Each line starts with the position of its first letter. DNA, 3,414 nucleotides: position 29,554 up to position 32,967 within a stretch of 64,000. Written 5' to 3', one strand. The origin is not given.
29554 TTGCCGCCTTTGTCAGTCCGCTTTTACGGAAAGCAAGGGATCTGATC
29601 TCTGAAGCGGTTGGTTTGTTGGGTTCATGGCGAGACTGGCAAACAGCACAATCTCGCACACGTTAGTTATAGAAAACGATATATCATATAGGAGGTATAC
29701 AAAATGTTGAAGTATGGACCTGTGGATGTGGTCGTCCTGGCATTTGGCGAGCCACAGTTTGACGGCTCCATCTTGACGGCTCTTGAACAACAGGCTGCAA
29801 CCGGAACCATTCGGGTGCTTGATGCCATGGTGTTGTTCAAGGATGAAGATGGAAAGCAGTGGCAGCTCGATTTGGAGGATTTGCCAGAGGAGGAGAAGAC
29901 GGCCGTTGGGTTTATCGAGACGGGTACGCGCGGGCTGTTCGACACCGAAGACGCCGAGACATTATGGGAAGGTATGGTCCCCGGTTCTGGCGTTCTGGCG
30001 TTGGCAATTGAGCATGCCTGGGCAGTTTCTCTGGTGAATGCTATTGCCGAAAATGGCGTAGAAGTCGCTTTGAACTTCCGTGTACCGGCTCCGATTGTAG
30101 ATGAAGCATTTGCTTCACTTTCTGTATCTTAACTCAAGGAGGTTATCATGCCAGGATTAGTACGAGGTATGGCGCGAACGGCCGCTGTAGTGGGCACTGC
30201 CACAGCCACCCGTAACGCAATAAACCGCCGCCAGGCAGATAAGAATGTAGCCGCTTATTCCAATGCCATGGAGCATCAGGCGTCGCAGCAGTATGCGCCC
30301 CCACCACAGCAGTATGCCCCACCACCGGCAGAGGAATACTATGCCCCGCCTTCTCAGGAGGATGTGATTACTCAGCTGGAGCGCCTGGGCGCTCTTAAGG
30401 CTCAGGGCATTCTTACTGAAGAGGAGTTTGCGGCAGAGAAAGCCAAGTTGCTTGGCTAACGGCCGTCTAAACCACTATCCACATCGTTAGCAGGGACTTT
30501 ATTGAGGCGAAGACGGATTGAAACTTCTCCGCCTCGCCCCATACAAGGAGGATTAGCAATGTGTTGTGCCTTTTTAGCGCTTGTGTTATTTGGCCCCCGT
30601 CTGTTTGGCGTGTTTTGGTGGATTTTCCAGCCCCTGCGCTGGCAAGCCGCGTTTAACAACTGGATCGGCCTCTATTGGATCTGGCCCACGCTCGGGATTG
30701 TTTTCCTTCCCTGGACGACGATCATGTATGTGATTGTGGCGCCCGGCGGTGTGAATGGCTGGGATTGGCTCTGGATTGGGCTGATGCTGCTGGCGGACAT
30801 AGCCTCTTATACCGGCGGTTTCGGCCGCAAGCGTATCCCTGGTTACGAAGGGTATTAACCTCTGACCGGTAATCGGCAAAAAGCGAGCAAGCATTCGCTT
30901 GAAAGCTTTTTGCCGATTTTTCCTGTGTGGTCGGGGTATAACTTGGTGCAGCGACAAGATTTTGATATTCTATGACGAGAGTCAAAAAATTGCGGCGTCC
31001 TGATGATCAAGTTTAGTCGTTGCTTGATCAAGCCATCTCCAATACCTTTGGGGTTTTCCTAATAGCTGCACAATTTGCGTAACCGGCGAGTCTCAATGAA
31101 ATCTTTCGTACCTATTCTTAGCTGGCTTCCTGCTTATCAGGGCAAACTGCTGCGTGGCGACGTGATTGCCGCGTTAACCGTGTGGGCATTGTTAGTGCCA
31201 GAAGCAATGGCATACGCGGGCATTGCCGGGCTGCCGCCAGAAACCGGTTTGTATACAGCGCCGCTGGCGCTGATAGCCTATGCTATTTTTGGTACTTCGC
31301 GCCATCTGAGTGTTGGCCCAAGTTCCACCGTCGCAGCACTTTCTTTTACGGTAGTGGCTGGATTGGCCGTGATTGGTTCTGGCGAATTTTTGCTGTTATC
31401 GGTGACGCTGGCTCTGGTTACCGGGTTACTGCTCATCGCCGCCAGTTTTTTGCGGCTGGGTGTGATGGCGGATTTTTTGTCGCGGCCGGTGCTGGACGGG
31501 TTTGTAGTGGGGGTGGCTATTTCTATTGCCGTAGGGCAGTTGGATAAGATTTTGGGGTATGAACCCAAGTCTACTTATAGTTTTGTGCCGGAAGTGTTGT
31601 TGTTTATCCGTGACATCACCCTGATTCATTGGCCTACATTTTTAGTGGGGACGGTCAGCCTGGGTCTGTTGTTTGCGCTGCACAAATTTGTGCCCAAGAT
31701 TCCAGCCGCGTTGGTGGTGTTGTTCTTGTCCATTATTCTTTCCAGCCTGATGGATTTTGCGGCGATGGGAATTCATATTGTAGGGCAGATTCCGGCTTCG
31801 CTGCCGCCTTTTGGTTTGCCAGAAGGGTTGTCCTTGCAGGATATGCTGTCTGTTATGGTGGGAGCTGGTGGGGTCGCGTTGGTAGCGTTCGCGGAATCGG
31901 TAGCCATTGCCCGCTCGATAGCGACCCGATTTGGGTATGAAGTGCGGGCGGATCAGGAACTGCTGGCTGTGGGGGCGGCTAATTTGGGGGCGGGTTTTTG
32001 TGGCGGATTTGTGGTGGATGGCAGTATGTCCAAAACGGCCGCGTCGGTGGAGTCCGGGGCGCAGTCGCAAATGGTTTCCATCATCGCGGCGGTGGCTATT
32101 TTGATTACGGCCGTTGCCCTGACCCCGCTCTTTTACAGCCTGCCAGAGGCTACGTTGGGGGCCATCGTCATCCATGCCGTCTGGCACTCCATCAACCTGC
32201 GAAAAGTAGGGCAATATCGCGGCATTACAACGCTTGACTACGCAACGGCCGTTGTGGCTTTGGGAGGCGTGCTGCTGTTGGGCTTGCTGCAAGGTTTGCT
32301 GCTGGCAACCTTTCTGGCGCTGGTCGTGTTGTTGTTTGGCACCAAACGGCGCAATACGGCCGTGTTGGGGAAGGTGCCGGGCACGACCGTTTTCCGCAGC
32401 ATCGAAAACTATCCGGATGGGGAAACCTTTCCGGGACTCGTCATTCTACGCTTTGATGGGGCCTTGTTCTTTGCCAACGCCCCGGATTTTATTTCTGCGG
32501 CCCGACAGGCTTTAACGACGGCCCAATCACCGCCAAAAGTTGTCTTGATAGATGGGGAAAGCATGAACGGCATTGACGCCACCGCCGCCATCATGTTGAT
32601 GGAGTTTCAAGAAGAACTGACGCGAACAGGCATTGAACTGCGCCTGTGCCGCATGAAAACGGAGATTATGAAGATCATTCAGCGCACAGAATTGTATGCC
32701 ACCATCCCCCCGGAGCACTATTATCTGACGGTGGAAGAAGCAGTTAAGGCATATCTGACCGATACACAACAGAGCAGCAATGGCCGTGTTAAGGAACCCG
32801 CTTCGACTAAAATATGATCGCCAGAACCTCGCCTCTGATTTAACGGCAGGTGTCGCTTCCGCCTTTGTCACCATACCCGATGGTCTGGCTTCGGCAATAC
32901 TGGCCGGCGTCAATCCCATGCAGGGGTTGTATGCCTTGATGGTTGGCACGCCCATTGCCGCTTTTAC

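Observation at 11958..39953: Sulfate/sulfate-ester island saturated with DUF1269-like glycine-zipper proteins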

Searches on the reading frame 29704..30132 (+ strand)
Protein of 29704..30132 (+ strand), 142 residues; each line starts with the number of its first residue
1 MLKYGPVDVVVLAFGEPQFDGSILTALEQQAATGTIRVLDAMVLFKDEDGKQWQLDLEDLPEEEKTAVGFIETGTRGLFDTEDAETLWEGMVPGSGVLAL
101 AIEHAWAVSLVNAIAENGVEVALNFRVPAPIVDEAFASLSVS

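Call 6: search_protein_families(library=pfam, max_evalue=0.01, proteins=[window:29704-30132:+])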
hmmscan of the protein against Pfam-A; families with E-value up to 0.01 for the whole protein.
window:29704-30132:+ (142 aa): 1 family
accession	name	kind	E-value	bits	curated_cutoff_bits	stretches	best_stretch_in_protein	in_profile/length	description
PF19850.4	DUF6325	-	7.2e-11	42.8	23.4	1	4-138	2-134/141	Family of unknown function (DUF6325)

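Call 44: find_homologous_proteins(query=window:29704-30132:+, max_evalue=0.001)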
Query window:29704-30132:+ (142 aa): 2232 proteins with E <= 0.001 among 2297 candidates; the best 120 are listed.
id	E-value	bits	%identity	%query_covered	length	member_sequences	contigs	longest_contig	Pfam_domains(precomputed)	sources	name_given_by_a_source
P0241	1.4e-84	299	99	100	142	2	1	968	PF19850.5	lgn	-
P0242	7.5e-70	251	82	100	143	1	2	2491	PF19850.5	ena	-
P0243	7.7e-70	251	80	100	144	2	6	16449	PF19850.5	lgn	-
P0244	9.6e-70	251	83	100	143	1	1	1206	PF19850.5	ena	-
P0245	6.9e-69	248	80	100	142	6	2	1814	PF19850.5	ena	-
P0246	9.1e-69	248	80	100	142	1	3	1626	PF19850.5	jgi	jgi:hypothetical protein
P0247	2.4e-68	246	79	100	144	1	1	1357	PF19850.5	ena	-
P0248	3.2e-68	246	81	99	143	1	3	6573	PF19850.5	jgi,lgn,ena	-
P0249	1.1e-67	244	81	99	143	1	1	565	PF19850.5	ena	-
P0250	1.5e-67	244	78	100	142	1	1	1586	PF19850.5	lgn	-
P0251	1.6e-67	244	78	99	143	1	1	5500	PF19850.5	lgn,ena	-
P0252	2.6e-67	243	80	99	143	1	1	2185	PF19850.5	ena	-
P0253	3.5e-67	242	78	100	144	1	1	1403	PF19850.5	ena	-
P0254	4.6e-67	242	78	99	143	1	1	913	PF19850.5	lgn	-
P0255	4.7e-67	242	78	99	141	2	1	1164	PF19850.5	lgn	-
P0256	4.8e-67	242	80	100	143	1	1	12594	PF19850.5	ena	-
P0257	5.2e-67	242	79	99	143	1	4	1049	PF19850.5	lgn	-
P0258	5.7e-67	242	79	100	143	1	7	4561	PF19850.5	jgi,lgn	jgi:hypothetical protein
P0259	7.4e-67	241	78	99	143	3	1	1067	PF19850.5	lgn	-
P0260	9.3e-67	241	78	100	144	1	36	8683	PF19850.5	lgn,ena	-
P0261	1.1e-66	241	80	100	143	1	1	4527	PF19850.5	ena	-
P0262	1.2e-66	241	80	99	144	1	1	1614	PF19850.5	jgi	jgi:hypothetical protein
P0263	1.2e-66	241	79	99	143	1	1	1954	PF19850.5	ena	-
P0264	1.2e-66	241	79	99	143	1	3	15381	PF19850.5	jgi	jgi:hypothetical protein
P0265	1.5e-66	240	78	99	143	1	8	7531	PF19850.5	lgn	-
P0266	1.7e-66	240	79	99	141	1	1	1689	PF19850.5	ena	-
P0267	1.7e-66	240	79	99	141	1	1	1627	PF19850.5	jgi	jgi:hypothetical protein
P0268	1.8e-66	240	77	99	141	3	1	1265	PF19850.5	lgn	-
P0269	1.9e-66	240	79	99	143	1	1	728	PF19850.5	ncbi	-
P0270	1.9e-66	240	78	99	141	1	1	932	PF19850.5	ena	-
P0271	2.0e-66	240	79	99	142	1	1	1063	PF19850.5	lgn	-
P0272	2.1e-66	240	79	99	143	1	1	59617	PF19850.5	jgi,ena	jgi:hypothetical protein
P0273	2.2e-66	240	80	99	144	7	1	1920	PF19850.5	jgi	jgi:hypothetical protein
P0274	2.6e-66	240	77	100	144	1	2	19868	PF19850.5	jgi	jgi:hypothetical protein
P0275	3.9e-66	239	79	99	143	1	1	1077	PF19850.5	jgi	jgi:hypothetical protein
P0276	4.3e-66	239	79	99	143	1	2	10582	PF19850.5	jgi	jgi:hypothetical protein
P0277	4.5e-66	239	78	100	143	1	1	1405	PF19850.5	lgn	-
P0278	5.7e-66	239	77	100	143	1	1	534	PF19850.5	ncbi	-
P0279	6.5e-66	238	79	99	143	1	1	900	PF19850.5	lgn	-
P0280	7.1e-66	238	81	99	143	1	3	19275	PF19850.5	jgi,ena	jgi:hypothetical protein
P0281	7.7e-66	238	78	100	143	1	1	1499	PF19850.5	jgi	jgi:hypothetical protein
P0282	8.3e-66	238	77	100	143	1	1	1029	PF19850.5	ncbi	-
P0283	8.8e-66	238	78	99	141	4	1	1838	PF19850.5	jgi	-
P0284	1.1e-65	238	77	100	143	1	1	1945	PF19850.5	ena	-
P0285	1.2e-65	238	76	99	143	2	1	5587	PF19850.5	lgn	-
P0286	1.4e-65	237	77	100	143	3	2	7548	PF19850.5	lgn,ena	-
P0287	1.8e-65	237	79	98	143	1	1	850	PF19850.5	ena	-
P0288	1.8e-65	237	77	100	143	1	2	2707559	PF19850.5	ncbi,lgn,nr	ncbi:MAG: hypothetical protein KJ069_17300 [Anaerolineae bacterium]|nr:hypothetical protein [Anaerol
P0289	1.9e-65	237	78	99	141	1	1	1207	PF19850.5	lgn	-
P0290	2.0e-65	237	78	99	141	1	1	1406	PF19850.5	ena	-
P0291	2.1e-65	237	77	99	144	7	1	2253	PF19850.5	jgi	jgi:hypothetical protein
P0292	2.1e-65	237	77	100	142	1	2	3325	PF19850.5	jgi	jgi:hypothetical protein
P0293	2.1e-65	237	78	100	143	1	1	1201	PF19850.5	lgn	-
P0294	2.7e-65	236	78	98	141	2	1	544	PF19850.5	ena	-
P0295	3.1e-65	236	75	100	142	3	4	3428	PF19850.5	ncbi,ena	-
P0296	3.1e-65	236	79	96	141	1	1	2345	PF19850.5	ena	-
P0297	3.1e-65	236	79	99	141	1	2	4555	PF19850.5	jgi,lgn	-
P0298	3.2e-65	236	78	98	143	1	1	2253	PF19850.5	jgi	-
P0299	3.5e-65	236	78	99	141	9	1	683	PF19850.5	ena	-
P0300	3.7e-65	236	77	99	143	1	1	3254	PF19850.5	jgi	jgi:hypothetical protein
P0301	4.2e-65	236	76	99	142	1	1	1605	PF19850.5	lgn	-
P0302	4.6e-65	236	77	100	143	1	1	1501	PF19850.5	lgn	-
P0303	4.9e-65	235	79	98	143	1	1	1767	PF19850.5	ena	-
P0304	5.7e-65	235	76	100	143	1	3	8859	PF19850.5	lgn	-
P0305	6.3e-65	235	80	99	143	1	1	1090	PF19850.5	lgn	-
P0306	7.0e-65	235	78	98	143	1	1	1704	PF19850.5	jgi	jgi:hypothetical protein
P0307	7.2e-65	235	78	98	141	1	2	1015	PF19850.5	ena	-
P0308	7.3e-65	235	78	98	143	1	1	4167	PF19850.5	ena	-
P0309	7.6e-65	235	77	99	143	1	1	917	PF19850.5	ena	-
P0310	7.6e-65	235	77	100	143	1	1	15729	PF19850.5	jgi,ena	jgi:hypothetical protein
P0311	7.7e-65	235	78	98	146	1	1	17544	PF19850.5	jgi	-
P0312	8.6e-65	235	78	99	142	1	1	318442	PF19850.5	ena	-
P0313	9.2e-65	235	78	99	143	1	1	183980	PF19850.5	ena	-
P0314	9.7e-65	235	80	98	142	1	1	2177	PF19850.5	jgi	jgi:Family of unknown function (DUF6325)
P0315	1.3e-64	234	75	100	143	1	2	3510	PF19850.5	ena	-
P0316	1.4e-64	234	79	99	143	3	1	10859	PF19850.5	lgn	-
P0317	1.5e-64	234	77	100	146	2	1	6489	PF19850.5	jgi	jgi:hypothetical protein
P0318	1.7e-64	234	77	100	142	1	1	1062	PF19850.5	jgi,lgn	-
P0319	1.8e-64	234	77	100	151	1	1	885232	PF19850.5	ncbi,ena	-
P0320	1.9e-64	234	74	100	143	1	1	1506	PF19850.5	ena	-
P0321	1.9e-64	234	79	98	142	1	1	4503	PF19850.5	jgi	jgi:Family of unknown function (DUF6325)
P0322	2.0e-64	234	75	100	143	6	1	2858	PF19850.5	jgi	jgi:hypothetical protein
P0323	2.2e-64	233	77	100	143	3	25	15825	PF19850.5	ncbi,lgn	-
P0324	2.2e-64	233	75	100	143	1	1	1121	PF19850.5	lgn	-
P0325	2.5e-64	233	78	99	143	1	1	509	PF19850.5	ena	-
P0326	2.6e-64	233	78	98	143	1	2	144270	PF19850.5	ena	-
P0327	2.9e-64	233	77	100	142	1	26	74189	PF19850.5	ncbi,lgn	-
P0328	2.9e-64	233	77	100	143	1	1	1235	PF19850.5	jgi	jgi:hypothetical protein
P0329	3.4e-64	233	76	100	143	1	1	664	PF19850.5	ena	-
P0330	3.7e-64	233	75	100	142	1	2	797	PF19850.5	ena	-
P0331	3.9e-64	233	75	100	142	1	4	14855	PF19850.5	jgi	jgi:hypothetical protein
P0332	4.0e-64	233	77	100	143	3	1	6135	PF19850.5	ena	-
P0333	4.7e-64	232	75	100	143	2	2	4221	PF19850.5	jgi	jgi:hypothetical protein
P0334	4.8e-64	232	78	99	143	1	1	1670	PF19850.5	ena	-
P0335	4.9e-64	232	75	100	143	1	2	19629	PF19850.5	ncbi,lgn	-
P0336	4.9e-64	232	78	98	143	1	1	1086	PF19850.5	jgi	jgi:hypothetical protein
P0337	5.0e-64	232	77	99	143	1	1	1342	PF19850.5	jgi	jgi:hypothetical protein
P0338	5.3e-64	232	76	100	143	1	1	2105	PF19850.5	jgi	jgi:hypothetical protein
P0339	5.4e-64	232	78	98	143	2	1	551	PF19850.5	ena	-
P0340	6.3e-64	232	77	99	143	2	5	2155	PF19850.5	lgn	-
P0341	6.8e-64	232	76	98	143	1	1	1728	PF19850.5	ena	-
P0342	7.9e-64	232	76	99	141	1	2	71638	PF19850.5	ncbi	ncbi:MAG: DUF6325 family protein [Caldilineaceae bacterium]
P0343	8.1e-64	232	77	98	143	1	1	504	PF19850.5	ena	-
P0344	8.2e-64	232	75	100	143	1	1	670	PF19850.5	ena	-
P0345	8.4e-64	231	76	99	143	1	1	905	PF19850.5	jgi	jgi:hypothetical protein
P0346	8.5e-64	231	78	99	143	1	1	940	PF19850.5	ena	-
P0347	1.1e-63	231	76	100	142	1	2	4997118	PF19850.5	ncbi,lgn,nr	ncbi:MAG: hypothetical protein KJ069_02555 [Anaerolineae bacterium]|nr:hypothetical protein [Anaerol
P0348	1.1e-63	231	78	98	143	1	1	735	PF19850.5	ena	-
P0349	1.1e-63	231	75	98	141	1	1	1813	PF19850.5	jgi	jgi:hypothetical protein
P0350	1.1e-63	231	76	98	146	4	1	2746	PF19850.5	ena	-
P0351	1.2e-63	231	75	98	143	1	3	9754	PF19850.5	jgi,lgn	jgi:hypothetical protein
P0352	1.2e-63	231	78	99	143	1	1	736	PF19850.5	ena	-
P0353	1.3e-63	231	76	100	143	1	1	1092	PF19850.5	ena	-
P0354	1.4e-63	231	76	100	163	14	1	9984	PF19850.5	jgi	jgi:hypothetical protein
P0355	1.4e-63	231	76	100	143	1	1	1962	PF19850.5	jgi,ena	-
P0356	1.4e-63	231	75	100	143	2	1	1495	PF19850.5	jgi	jgi:hypothetical protein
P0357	1.5e-63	231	76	100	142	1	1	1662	PF19850.5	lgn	-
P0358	1.5e-63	231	76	99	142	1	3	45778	PF19850.5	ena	-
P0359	1.7e-63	230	76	98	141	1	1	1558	PF19850.5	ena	-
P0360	1.7e-63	230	77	99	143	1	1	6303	PF19850.5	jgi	jgi:hypothetical protein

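Call 49: predict_structure(alignment_id=A5)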
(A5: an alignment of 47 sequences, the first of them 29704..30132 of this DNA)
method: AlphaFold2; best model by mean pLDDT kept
length: 142 residues; sequences in the alignment: 47
mean_pLDDT: 79.7   pTM: 0.76
mean pLDDT of the five models: 79.7, 79.6, 77.7, 75.1, 72.7
residues with pLDDT >= 90: 19; 70-90: 95; 50-70: 25; < 50: 3
segments of 3 or more residues with pLDDT < 50: none
pLDDT, mean of each block of 10 residues (from residue 1): 74 68 81 82 90 87 71 68 88 89 81 84 87 71 46
secondary structure, 60 per line:
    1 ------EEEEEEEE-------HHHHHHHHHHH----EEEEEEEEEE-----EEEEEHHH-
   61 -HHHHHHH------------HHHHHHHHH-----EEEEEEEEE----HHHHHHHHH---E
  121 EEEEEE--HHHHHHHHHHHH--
elements in order: E7-14 H22-32 E37-46 E52-56 H62-68 H81-89 E95-103 H108-116 E120-126 H129-140

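Call 52: fold_search(model_id=the predicted structure, library=pdb)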
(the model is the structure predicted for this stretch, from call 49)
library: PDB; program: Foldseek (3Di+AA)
matches with E <= 10: 719; with E <= 0.001: 0
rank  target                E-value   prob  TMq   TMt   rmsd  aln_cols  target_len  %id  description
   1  9w4u_D                6.9e-02  0.23  0.22  0.27  13.9       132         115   11  ASFV E146L (released 2025-09-17)
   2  9j46_A                1.3e-01  0.33  0.27  0.31  11.6       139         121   11  Crystal structure of ASFV E146L (released 2025-01-01)
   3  2uuv_B                1.4e-01  0.57  0.36  0.12   8.6       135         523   13  alkyldihydroxyacetonephosphate synthase in P1 (released 2007-06-26)
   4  9j46_E                1.6e-01  0.20  0.24  0.28  12.3       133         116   11  Crystal structure of ASFV E146L (released 2025-01-01)
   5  9j46_D                1.7e-01  0.18  0.23  0.27  11.5       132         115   12  Crystal structure of ASFV E146L (released 2025-01-01)
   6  9e78_0U               1.9e-01  0.57  0.34  0.17  10.1       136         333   11  48-nm repeat of the Leishmania tarentolae doublet microtubule (released 2025-03-12)
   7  6jwx_B                1.9e-01  0.18  0.30  0.10  14.5       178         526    7  Crystal structure of Plasmodium falciparum HPPK-DHPS wild type with SDX-DHP (released 2020-02-12)
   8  3ooj_C                2.0e-01  0.51  0.27  0.08   8.5        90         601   17  C1A mutant of E. coli GlmS in complex with glucose-6P and glutamate (released 2011-10-19)
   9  6v42_A                2.1e-01  0.84  0.41  0.14   7.6       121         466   12  Crystal structure of the flavin oxygenase with cofactor bound involved in folate catabolism (released 2020-12-02)
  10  9j46_F                2.1e-01  0.20  0.25  0.28  11.6       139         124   11  Crystal structure of ASFV E146L (released 2025-01-01)
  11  2d16_A                2.7e-01  0.66  0.40  0.36   6.4       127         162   11  Crystal Structure of PH1918 protein from Pyrococcus horikoshii OT3 (released 2006-10-31)
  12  9ebr                  2.7e-01  0.57  0.38  0.34   8.4       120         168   18  The structure of NiaR from Thermotoga maritima bound to nicotinic acid (released 2025-01-22)
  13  9j46_B                2.7e-01  0.16  0.22  0.27  12.0       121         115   14  Crystal structure of ASFV E146L (released 2025-01-01)
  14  9j46_C                2.7e-01  0.13  0.21  0.25  12.3       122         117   11  Crystal structure of ASFV E146L (released 2025-01-01)
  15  9w4u_C                2.9e-01  0.14  0.23  0.28  11.5       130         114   12  ASFV E146L (released 2025-09-17)
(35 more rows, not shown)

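Call 54: search_solved_structures(query=A5, max_evalue=1)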
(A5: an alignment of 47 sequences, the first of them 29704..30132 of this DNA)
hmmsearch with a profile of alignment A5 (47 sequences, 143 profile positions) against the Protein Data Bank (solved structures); distinct sequences matched with E-value up to 1: 2.
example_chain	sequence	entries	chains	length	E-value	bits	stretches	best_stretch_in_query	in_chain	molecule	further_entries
4cvn_A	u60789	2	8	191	0.39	13.8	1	6-93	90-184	PUTATIVE ADENYLATE KINASE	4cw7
5ffx_A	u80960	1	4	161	0.95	12.5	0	42-95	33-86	MarR family regulatory protein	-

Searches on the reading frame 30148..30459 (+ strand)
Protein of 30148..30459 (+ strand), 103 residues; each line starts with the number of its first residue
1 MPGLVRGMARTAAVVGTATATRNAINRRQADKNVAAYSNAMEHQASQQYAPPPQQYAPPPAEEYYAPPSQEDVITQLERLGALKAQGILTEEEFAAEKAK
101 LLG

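Call 7: search_protein_families(library=pfam, max_evalue=0.01, proteins=[window:30148-30459:+])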
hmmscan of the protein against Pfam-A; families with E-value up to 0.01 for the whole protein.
window:30148-30459:+ (103 aa): 1 family
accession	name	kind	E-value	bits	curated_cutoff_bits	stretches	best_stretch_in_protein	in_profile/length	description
PF09851.14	SHOCT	-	2.6e-09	37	27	1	75-102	1-28/28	Short C-terminal domain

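Call 75: search_protein_families(library=padloc, max_evalue=0.001, proteins=[window:30148-30459:+])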
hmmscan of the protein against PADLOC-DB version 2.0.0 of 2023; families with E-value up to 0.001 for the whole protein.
window:30148-30459:+ (103 aa): 0 families

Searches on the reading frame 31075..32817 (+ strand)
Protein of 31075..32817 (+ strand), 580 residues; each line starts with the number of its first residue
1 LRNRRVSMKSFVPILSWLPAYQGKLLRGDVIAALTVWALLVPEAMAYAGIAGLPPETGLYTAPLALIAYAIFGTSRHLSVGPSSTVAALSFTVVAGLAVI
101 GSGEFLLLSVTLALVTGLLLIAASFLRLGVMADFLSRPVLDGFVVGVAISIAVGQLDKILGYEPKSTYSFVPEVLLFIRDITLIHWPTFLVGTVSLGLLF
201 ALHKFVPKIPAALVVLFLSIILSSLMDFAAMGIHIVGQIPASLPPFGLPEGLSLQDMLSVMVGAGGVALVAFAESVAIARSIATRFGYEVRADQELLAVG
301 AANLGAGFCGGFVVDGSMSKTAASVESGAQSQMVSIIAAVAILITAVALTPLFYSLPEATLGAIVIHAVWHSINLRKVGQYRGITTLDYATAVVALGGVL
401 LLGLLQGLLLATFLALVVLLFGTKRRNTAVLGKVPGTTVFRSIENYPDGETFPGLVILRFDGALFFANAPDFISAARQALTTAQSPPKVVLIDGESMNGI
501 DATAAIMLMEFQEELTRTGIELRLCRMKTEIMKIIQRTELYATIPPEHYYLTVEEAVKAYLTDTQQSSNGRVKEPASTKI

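Call 7: search_protein_families(library=pfam, max_evalue=0.01, proteins=[window:31075-32817:+])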
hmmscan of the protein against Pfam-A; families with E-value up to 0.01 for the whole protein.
window:31075-32817:+ (580 aa): 3 families
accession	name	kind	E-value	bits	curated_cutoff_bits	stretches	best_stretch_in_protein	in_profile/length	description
PF00916.26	Sulfate_transp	-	1.7e-85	287.6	23.2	1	26-394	1-379/380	Sulfate permease family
PF01740.26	STAS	-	6.8e-15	55.2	22.6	1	447-556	2-106/106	STAS domain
PF13466.11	STAS_2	-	0.00017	22.1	29.2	1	458-537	1-76/80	STAS domain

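Call 42: search_protein_families(library=ncbifam, max_evalue=0.00001, proteins=[window:31075-32817:+])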
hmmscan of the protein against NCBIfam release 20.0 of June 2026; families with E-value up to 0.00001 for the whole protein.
window:31075-32817:+ (580 aa): 3 families
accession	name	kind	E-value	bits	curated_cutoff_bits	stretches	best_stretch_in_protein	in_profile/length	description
TIGR00815.1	sulP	subfamily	2.9e-115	385.9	380.45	1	13-556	1-565/565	sulfate permease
NF008660.1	PRK11660.1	equivalog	1.4e-46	159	614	1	17-563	20-568/572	C4-dicarboxylic acid transporter DauA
NF050096.1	BicarbTportBicA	equivalog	1.4e-25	89.9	880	1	25-559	11-542/547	bicarbonate transporter BicA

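Call 87: find_related_loci(query=window:31075-32817:+, collection=metagenome_contigs, flank=10000)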
Query window:31075-32817:+ (580 aa) in metagenome_contigs; peptide patterns used: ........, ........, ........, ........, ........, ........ (x = any residue, [..] = any of these).
243 stretches matched a pattern; 142 encode a relative of the query (tblastn E <= 1e-3); the best 80 are kept; 80 distinct loci.
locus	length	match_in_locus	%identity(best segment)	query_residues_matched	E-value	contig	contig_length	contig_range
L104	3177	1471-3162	68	2-563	0e+0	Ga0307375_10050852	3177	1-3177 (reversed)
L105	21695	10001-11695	68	2-563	0e+0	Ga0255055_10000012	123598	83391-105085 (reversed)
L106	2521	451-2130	69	2-561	0e+0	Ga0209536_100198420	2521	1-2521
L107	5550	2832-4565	66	2-578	0e+0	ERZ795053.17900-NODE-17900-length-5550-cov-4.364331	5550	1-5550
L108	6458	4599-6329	62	2-576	0e+0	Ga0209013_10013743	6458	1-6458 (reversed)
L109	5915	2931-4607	65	2-561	0e+0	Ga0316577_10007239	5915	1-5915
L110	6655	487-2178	62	2-566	0e+0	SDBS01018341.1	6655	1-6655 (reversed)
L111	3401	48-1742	62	1-566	0e+0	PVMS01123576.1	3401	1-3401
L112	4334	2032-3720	65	2-565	0e+0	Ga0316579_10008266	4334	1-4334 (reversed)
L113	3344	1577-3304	63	2-579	0e+0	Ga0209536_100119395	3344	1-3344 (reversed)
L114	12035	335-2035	62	2-569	0e+0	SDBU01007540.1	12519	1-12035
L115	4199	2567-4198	62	2-549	0e+0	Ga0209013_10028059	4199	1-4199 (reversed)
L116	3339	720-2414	60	2-565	0e+0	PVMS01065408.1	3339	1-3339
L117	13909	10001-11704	59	2-567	0e+0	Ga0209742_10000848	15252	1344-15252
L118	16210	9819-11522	59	2-567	0e+0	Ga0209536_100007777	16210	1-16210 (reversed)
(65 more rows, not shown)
